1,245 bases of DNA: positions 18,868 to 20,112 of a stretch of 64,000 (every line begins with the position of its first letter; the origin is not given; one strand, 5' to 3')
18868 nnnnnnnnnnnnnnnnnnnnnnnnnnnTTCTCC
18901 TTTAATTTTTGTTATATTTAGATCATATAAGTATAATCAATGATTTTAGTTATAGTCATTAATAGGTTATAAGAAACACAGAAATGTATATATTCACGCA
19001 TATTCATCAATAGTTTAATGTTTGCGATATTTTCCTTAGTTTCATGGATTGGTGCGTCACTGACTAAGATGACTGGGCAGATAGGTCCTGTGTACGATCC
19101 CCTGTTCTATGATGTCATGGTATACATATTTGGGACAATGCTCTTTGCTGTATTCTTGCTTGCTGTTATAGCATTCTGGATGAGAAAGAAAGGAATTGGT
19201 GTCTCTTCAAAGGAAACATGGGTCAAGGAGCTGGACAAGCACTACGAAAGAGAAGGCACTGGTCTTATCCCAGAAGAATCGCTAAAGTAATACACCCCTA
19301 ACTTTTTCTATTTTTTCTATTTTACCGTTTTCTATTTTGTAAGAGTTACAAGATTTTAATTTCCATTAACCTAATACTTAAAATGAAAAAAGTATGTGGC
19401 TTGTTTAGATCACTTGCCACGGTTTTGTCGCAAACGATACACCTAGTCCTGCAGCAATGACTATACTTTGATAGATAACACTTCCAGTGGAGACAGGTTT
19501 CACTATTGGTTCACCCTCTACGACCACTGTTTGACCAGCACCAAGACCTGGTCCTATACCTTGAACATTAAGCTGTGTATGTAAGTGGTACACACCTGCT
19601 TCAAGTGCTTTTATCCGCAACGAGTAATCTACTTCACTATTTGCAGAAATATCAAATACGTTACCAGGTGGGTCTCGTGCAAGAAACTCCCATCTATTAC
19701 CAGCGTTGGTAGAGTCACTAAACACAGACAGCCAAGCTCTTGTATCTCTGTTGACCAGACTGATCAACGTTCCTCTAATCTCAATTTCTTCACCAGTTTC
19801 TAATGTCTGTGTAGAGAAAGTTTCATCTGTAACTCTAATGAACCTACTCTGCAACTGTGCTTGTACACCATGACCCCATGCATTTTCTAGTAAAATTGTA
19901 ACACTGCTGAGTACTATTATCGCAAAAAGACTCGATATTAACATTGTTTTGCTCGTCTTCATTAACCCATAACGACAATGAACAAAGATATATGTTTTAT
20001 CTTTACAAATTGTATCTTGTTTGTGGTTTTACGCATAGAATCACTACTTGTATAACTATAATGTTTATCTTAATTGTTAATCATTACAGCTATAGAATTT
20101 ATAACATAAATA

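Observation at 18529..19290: Small membrane-protein genes abutting amoB (and one abutting amoA): candidates for additional AMO subunits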

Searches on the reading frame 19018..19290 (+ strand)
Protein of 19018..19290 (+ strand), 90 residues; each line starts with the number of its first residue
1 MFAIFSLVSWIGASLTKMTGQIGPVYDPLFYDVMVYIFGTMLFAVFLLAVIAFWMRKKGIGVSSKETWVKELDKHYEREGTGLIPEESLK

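Call 3: search_protein_families(library=pfam, proteins=[window:19018-19290:+], max_evalue=1)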
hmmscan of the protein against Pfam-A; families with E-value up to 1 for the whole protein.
window:19018-19290:+ (90 aa): 5 families
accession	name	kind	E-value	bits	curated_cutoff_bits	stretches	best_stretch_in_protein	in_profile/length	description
PF01034.25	Syndecan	-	0.0074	16.7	25.2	1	40-61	19-40/64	Syndecan domain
PF05545.16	FixQ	-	0.0085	16.4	29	1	34-58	9-33/49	Cbb3-type cytochrome oxidase component FixQ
PF06161.16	DUF975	-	0.03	14.6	34.8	1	8-64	29-85/243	Protein of unknown function (DUF975)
PF08733.15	PalH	-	0.14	11.6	34.1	1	30-69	214-253/332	PalH/RIM21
PF20902.2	CXCL16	-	0.24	12.1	27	1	51-84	46-79/93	C-X-C motif chemokine 16 domain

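Call 4: search_protein_families(library=ncbifam, proteins=[window:19018-19290:+], max_evalue=1)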
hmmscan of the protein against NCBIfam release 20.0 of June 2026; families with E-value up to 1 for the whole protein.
window:19018-19290:+ (90 aa): 3 families
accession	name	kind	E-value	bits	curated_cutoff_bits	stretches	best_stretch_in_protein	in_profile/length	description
TIGR00914.1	2A0601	subfamily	0.0017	16.2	701.45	1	17-74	468-524/1051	CusA/CzcA family heavy metal efflux RND transporter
TIGR00540.1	TPR_hemY_coli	hypoth_equivalog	0.0028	16.5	142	1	2-73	7-77/385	heme biosynthesis-associated TPR protein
TIGR00927.1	2A1904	subfamily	0.23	9.1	710.1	1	25-54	556-586/1209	K+-dependent Na+/Ca+ exchanger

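Call 8: search_solved_structures(query=window:19018-19290:+, max_evalue=1, show_alignments=2)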
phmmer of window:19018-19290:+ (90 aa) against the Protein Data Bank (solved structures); distinct sequences matched with E-value up to 1: 0.

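Call 11: find_homologous_proteins(query=window:19018-19290:+)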
Query window:19018-19290:+ (90 aa): 137 proteins with E <= 0.001 among 139 candidates; the best 120 are listed.
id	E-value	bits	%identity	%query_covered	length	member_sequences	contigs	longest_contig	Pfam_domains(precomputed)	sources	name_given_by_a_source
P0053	1.1e-48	181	91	100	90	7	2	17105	-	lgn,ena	-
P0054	5.4e-41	156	78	100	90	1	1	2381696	-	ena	-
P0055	2.6e-40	154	76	100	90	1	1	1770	-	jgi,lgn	-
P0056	1.6e-39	152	76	100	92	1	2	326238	-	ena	-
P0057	1.8e-39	151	73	100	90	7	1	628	-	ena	-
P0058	2.4e-39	151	74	100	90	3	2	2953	-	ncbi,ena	-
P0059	6.6e-39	150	74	100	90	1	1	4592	-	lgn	-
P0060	6.9e-39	149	74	100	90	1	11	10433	-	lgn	-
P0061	7.1e-39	149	74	100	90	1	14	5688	-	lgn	-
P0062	7.5e-39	149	74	100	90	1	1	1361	-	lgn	-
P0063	1.2e-38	149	76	100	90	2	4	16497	-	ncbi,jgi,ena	-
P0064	1.3e-38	149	74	100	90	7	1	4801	-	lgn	-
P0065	2.5e-38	148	71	100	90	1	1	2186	-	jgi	-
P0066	2.7e-38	148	72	100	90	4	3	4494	-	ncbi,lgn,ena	-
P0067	4.8e-38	147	71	100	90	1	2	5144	-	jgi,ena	-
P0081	3.7e-30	122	64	97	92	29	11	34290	-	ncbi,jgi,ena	jgi:hypothetical protein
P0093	7.1e-29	117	66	97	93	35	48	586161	-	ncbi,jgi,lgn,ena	jgi:hypothetical protein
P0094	7.4e-29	117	65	98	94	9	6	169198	-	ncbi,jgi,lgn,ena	jgi:hypothetical protein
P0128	1.4e-26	110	68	81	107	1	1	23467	-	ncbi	-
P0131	1.9e-26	110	62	93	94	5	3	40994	-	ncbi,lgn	-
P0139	6.4e-26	108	59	94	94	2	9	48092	-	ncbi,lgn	ncbi:MAG: hypothetical protein ACE5SW_03965 [Nitrososphaeraceae archaeon]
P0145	1.9e-25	107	55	98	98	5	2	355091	-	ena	-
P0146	2.7e-25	106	61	82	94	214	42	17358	-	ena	-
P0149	9.9e-25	104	64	81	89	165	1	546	-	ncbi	-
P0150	1.2e-24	104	58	97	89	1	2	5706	-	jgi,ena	-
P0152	1.8e-24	103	63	82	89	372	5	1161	-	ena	-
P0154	4.7e-24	102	60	82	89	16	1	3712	-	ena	-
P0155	5.5e-24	102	57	97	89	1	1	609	-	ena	-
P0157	2.5e-23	100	58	91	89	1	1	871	-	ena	-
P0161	2.8e-21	93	58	81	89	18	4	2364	-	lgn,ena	-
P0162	3.4e-21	93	58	81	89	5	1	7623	-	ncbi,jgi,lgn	-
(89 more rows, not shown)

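Call 16: find_related_loci(query=A1, collection=genome_contigs, flank=10000)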
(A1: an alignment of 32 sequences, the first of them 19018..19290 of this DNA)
Query A1 (90 aa) in genome_contigs; peptide patterns used: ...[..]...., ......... (x = any residue, [..] = any of these).
595 stretches matched a pattern; 570 encode a relative of the query (tblastn E <= 1e-3); the best 80 are kept; 80 distinct loci.
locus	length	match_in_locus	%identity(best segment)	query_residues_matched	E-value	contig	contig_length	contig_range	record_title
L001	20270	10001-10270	76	1-90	7e-44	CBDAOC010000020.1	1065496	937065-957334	MAG: Nitrososphaerales archaeon isolate e30e03c6-d171-4630-a17b-0e0776d16b44 genome assembly, contig: contig_20, whole g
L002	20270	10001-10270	73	1-90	1e-42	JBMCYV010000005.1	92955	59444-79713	MAG: Candidatus Nitrosomirales archaeon isolate DSS1 Ga0376076_0000355, whole genome shotgun sequence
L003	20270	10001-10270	72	1-90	2e-42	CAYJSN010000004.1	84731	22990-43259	MAG TPA_asm: uncultured Nitrosopumilales archaeon isolate ERP125453_co1_176 genome assembly, contig: NODE_140_length_847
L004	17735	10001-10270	71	1-90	4e-42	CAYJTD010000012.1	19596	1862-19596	MAG TPA_asm: uncultured Nitrosopumilales archaeon isolate ERP125453_co1_312 genome assembly, contig: NODE_2734_length_19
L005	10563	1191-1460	71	1-90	5e-42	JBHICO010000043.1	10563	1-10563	MAG: Nitrososphaerales archaeon isolate bea2_sp1_bin.4 NODE_598_length_10563_cov_5.186810, whole genome shotgun sequence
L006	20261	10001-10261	68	4-90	2e-39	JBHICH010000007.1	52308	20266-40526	MAG: Nitrososphaerales archaeon isolate bea2_sp3_bin.8 NODE_9_length_52308_cov_11.063480, whole genome shotgun sequence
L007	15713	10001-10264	66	1-87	1e-34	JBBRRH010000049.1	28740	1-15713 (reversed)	MAG: Nitrososphaera sp. isolate La5-A1 La5_metabat2.051_K_1102395_L_28740_cov_20.1885, whole genome shotgun sequence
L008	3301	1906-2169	65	1-87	7e-35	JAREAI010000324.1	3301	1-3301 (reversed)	MAG: Nitrososphaeraceae archaeon isolate C_No_T5_bin.25 scaffold_17481, whole genome shotgun sequence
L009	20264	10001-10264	64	1-87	3e-34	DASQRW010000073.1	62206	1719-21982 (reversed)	MAG TPA_asm: Nitrososphaeraceae archaeon isolate SMAG_U10893 k141_99887, whole genome shotgun sequence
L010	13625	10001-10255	65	1-88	1e-34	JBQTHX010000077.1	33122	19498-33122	MAG: Nitrosopumilaceae archaeon isolate SAW134 c_000000231874, whole genome shotgun sequence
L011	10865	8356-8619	67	1-87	2e-34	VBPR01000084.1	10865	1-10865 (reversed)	MAG: Thaumarchaeota archaeon isolate TA_15 14_1009_05_40cm_scaffold_5486, whole genome shotgun sequence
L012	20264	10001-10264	66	1-87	2e-34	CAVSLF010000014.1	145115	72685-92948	MAG: uncultured Nitrososphaeraceae archaeon isolate MFD09206.bin.2.90 genome assembly, contig: contig_2953, whole genome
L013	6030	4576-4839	64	1-87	2e-34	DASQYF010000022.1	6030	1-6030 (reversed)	MAG TPA_asm: Nitrososphaeraceae archaeon isolate SMAG_U11058 k141_119785, whole genome shotgun sequence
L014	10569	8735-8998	64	1-87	2e-34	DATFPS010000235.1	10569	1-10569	MAG TPA_asm: Nitrososphaeraceae archaeon isolate SMAG_U9309 k141_689765, whole genome shotgun sequence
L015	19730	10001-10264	64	1-87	2e-34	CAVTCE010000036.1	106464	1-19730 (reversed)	MAG: uncultured Nitrososphaeraceae archaeon isolate MFD02360.bin.2.160 genome assembly, contig: contig_8073, whole genom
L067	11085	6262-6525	64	1-87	2e-32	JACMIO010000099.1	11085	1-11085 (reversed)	MAG: bacterium isolate ES-bin-123 ES-bin-123-contig-k141_8403647, whole genome shotgun sequence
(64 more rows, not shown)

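Call 18: list_cluster_members(proteins=[P0152, P0146, P0149, P0093, P0094, P0081, P0041, P0022, P0038, P0049])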
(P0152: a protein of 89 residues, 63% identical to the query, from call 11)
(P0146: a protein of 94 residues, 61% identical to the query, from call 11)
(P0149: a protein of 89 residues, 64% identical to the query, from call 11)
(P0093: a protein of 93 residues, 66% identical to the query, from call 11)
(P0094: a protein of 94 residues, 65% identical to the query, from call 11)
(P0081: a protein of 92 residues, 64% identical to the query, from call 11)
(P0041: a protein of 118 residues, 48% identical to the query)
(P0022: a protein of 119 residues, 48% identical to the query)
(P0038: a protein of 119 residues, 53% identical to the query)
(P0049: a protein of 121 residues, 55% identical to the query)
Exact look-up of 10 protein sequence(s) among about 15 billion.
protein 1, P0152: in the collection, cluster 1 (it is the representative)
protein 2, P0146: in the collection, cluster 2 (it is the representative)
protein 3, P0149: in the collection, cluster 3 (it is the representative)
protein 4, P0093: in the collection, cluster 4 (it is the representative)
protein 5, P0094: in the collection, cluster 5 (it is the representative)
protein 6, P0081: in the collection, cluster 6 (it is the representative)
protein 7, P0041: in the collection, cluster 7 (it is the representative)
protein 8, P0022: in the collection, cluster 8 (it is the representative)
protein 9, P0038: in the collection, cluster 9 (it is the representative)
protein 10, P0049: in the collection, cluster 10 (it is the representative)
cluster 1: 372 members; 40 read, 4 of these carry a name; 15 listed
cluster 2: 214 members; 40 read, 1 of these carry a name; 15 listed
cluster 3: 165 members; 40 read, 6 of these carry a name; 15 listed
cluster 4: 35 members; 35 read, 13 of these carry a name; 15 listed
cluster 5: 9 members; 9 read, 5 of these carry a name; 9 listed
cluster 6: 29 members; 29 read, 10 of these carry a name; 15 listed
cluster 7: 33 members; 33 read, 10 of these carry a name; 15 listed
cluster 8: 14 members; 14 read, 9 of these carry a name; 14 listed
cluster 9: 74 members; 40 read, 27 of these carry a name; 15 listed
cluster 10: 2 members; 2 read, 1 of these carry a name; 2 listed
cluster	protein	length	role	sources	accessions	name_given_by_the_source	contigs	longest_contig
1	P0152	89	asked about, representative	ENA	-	-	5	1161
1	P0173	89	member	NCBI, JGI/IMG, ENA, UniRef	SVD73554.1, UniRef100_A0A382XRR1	uncharacterized protein METZ01_LOCUS426408 [marine metagenome] | MotA/TolQ/ExbB proton channel domain-containing protein n=1 Tax=marine metagenome ...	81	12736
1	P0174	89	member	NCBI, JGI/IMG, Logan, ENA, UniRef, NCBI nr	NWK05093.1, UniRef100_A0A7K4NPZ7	hypothetical protein HX833_03230 [Marine Group I thaumarchaeote] | cbb3-type cytochrome oxidase subunit 3 | Uncharacterized protein n=1 Tax=Marine Group I thaumarchaeote TaxID=2511932 ...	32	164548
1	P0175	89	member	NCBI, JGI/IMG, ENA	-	hypothetical protein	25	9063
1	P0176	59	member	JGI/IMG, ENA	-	hypothetical protein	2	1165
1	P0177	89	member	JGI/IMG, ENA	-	-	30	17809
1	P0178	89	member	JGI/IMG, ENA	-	-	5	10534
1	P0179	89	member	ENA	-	-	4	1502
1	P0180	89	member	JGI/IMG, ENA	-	-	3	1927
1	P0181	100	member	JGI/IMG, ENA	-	-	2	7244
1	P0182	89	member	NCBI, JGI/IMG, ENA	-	-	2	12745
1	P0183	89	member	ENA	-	-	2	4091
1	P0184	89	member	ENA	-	-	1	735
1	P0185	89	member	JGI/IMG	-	-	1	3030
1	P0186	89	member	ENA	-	-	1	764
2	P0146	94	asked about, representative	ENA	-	-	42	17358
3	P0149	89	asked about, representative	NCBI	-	-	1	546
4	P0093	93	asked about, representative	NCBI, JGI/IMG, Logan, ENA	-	hypothetical protein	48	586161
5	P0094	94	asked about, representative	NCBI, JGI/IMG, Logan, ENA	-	hypothetical protein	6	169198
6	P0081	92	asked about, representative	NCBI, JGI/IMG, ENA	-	hypothetical protein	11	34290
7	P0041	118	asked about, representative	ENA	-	-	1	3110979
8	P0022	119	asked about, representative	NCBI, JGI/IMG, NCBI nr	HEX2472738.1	MAG TPA: hypothetical protein VHJ59_08305 [Nitrososphaera sp.] | hypothetical protein | hypothetical protein [Nitrososphaera sp.]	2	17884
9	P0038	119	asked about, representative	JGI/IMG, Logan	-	hypothetical protein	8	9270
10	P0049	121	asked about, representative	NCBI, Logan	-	-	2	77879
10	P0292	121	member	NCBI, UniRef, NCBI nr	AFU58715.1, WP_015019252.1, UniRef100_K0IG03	hypothetical protein Ngar_c17820 [Candidatus Nitrososphaera gargensis Ga9.2] | Uncharacterized protein n=1 Tax=Nitrososphaera gargensis (strain Ga9.2) TaxID=1237085 ... | hypothetical protein [Candidatus Nitrososphaera gargensis]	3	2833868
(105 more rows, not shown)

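Call 23: find_encoding_contigs(protein=P0292, flank=6000, max_places=2)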
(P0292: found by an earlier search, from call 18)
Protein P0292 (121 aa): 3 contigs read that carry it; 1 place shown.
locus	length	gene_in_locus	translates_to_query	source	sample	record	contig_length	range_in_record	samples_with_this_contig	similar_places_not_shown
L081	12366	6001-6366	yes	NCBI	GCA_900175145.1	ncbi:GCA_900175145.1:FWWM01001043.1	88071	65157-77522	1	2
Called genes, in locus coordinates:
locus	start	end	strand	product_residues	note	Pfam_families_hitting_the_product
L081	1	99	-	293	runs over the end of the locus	PF04055:Radical_SAM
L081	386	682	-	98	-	PF01900:RNase_P_Rpp14 (weak)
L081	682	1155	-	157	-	-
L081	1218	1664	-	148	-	PF01877:RNA_binding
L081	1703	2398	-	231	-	PF01015:Ribosomal_S3Ae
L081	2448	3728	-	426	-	PF02403:Seryl_tRNA_N, PF00587:tRNA-synt_2b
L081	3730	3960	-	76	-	PF09341:Pcc1 (weak)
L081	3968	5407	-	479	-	PF01368:DHH, PF21763:DHH_CID, PF02272:DHHA1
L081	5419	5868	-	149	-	PF08069:Ribosomal_S13_N, PF00312:Ribosomal_S15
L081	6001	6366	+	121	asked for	-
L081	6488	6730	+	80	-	-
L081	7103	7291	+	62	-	-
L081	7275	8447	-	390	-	PF13528:Glyco_trans_1_3 (weak), PF00201:UDPGT (faint), PF04101:Glyco_tran_28_C, PF06722:EryCIII-like_C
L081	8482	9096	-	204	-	PF01871:AMMECR1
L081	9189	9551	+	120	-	PF14470:bPH_3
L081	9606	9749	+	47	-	-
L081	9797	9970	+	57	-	-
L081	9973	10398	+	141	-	PF00903:Glyoxalase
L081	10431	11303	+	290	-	PF13714:PEP_mutase, PF00463:ICL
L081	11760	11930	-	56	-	-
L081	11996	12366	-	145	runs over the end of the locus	PF03061:4HBT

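Call 24: list_cluster_members(proteins=[P0162, P0161, P0154, P0157, P0155, P0150, P0131, P0139, P0128, P0145])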
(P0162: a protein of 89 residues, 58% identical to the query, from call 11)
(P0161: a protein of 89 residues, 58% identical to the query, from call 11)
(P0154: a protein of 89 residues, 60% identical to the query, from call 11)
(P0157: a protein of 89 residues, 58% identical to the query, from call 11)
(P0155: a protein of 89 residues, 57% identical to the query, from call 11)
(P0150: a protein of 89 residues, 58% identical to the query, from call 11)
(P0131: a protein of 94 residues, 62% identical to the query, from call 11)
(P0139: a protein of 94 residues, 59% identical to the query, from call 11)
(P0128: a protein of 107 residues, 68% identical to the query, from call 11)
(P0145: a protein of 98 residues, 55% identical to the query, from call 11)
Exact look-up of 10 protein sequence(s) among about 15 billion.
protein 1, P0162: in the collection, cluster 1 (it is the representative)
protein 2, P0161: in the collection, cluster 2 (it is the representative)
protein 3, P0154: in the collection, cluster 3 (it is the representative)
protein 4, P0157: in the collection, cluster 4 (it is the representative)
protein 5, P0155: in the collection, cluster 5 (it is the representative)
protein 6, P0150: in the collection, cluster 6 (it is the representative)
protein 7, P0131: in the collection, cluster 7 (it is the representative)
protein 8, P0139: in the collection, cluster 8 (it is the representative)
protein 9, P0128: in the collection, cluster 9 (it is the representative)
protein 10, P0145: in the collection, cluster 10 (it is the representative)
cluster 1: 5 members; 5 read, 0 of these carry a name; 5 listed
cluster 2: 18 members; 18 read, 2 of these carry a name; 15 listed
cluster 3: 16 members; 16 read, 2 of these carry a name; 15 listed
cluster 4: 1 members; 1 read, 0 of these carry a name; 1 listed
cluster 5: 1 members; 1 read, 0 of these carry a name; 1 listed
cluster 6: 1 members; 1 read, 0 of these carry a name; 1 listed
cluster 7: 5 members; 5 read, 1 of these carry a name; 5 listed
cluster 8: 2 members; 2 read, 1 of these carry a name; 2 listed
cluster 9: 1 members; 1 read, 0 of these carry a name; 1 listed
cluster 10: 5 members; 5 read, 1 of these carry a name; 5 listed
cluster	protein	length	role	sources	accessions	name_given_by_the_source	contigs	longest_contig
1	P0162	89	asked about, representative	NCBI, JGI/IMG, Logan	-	-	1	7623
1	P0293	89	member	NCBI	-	-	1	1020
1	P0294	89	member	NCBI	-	-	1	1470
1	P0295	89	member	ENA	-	-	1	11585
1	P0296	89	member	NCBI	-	-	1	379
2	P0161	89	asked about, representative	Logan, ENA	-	-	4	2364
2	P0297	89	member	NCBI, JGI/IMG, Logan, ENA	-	hypothetical protein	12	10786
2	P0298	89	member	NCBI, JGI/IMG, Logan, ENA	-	hypothetical protein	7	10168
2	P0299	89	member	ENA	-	-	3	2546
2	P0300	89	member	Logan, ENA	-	-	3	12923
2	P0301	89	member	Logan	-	-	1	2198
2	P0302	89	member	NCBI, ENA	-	-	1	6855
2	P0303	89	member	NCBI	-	-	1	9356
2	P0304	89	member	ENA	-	-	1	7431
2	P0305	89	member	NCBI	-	-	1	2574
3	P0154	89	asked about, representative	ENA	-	-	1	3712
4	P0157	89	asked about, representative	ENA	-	-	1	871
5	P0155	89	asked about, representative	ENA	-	-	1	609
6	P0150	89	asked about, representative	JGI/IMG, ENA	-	-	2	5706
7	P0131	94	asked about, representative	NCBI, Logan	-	-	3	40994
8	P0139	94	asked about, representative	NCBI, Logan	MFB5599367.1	MAG: hypothetical protein ACE5SW_03965 [Nitrososphaeraceae archaeon]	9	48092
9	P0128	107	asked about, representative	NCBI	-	-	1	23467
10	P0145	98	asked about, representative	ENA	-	-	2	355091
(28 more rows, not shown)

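Call 57: predict_structure(alignment_id=A1)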
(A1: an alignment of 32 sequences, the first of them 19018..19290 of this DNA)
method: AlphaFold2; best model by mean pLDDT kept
length: 90 residues; sequences in the alignment: 32
mean_pLDDT: 69.4   pTM: 0.35
mean pLDDT of the five models: 69.4, 68.4, 67.1, 67.0, 65.3
residues with pLDDT >= 90: 13; 70-90: 24; 50-70: 47; < 50: 6
segments of 3 or more residues with pLDDT < 50: 87-90
pLDDT, mean of each block of 10 residues (from residue 1): 70 64 63 86 94 79 58 64 47
secondary structure, 60 per line:
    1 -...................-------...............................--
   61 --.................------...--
elements in order: H2-20 H28-58 H63-79

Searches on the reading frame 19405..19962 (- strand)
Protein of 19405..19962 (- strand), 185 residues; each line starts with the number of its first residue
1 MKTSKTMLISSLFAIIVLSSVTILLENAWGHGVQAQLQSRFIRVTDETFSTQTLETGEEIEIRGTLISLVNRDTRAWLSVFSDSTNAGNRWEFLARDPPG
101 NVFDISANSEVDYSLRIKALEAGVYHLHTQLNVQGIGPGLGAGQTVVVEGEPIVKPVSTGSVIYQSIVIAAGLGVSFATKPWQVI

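Call 3: search_protein_families(library=pfam, proteins=[window:19405-19962:-], max_evalue=1)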
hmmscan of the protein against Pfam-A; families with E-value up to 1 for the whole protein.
window:19405-19962:- (185 aa): 1 family
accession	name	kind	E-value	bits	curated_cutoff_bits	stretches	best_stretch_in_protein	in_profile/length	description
PF04744.17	Monooxygenase_B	-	1.1e-07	31.9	22.7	1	34-151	6-129/380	Monooxygenase subunit B protein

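Call 4: search_protein_families(library=ncbifam, proteins=[window:19405-19962:-], max_evalue=1)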
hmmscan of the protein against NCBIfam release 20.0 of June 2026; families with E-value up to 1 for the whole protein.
window:19405-19962:- (185 aa): 2 families
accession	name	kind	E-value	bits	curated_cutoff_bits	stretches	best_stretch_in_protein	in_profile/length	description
NF041640.1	AmoB_BACT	equivalog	5.7e-11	41.9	336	1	9-151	7-158/410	bacterial ammonia monooxygenase, subunit AmoB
TIGR03079.1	CH4_NH3mon_ox_B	equivalog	5e-05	22.4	394.9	1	23-151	12-149/399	methane monooxygenase/ammonia monooxygenase subunit B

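Call 12: search_solved_structures(query=window:19405-19962:-, max_evalue=0.01)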
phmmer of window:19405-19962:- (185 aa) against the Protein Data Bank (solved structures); distinct sequences matched with E-value up to 0.01: 8.
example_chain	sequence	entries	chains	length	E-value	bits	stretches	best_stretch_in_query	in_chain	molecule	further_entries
4o65_A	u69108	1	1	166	1.4e-43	151.9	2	60-158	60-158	Putative archaeal ammonia monooxygenase subunit B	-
3rgb_A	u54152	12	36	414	2.7e-06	30.5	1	23-152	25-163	Methane monooxygenase subunit B2 | Particulate methane monooxygenase alpha subunit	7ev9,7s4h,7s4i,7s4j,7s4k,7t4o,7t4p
3chx_A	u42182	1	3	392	6.5e-06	29.2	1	104-151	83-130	PmoB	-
4phz_A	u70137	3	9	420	1e-05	28.6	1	33-151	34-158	Particulate methane monooxygenase subunit B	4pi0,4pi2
3rfr_A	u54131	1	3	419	1.1e-05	28.5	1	33-151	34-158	PmoB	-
11ll_Aa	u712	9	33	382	2.2e-05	27.5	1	108-152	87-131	Particulate methane monooxygenase alpha subunit | particulate methane monooxygenase, B subunit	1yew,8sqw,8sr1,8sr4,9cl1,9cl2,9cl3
7s4m_A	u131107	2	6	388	2.6e-05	27.3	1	104-151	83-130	Particulate methane monooxygenase alpha subunit | Methane monooxygenase/ammonia monooxygenase subunit B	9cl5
6cxh_A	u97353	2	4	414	0.0003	23.8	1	109-151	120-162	Particulate methane monooxygenase, B subunit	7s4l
